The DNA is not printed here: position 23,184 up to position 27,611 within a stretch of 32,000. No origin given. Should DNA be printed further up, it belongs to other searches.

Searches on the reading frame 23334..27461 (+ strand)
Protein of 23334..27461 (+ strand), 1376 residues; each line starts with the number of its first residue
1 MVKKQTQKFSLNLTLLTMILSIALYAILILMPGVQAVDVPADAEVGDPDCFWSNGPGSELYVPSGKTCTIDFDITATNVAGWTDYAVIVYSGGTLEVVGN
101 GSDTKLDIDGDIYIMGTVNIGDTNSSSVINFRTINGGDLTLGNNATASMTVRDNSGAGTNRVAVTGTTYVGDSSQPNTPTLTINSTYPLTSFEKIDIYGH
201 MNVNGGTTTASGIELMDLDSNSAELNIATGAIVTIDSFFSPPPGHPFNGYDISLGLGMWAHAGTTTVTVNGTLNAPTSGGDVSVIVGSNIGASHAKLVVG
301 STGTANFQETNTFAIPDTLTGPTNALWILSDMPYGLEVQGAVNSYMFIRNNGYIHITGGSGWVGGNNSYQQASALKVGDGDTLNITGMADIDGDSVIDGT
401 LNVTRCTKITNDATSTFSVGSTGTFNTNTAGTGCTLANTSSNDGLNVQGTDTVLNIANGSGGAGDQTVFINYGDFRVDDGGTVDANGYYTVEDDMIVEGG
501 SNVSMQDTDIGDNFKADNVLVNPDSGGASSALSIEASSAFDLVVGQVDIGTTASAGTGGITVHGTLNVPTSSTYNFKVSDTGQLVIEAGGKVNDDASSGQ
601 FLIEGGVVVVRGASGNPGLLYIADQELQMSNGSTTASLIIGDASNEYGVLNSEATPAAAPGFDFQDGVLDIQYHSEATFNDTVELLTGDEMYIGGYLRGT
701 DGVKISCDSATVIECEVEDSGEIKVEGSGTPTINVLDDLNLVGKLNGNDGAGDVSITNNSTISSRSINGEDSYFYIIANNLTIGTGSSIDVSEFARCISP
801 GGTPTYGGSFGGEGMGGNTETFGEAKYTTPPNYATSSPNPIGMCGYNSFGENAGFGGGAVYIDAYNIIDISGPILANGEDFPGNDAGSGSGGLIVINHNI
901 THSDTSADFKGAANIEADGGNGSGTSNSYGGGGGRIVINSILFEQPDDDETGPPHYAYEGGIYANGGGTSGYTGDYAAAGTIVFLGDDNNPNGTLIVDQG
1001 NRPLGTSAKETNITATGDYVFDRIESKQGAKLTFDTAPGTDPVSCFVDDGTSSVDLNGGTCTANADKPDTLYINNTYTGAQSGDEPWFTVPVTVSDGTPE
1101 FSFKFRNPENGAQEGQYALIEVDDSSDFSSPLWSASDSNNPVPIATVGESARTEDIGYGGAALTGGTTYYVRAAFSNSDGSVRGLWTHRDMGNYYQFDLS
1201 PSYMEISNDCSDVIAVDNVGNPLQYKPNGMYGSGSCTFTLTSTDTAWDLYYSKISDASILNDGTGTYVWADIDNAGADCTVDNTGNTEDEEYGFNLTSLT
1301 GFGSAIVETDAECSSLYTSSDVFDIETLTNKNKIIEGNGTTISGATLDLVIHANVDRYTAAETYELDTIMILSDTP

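Call 5: search_protein_families(library=pfam, proteins=[window:23334-27461:+], max_evalue=1)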
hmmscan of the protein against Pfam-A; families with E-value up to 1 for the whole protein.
window:23334-27461:+ (1376 aa): 2 families
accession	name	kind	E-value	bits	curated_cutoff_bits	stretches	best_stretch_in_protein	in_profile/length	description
PF25788.1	Ig_Rha78A_N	-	0.0023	18.6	27.4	1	1091-1182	12-90/105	Rha78A-like, N-terminal immunoglobulin domain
PF08891.16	YfcL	-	0.21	12.3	25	1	675-700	7-32/83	YfcL protein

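Call 9: search_protein_families(library=ncbifam, proteins=[window:23334-27461:+], max_evalue=1)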
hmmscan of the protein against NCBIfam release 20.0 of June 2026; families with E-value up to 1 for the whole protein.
window:23334-27461:+ (1376 aa): 0 families

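Call 42: find_encoding_contigs(protein=window:23334-27461:+, flank=10000, max_places=4)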
Protein window:23334-27461:+ (1376 aa): no gene with exactly this product is on record in the collection.
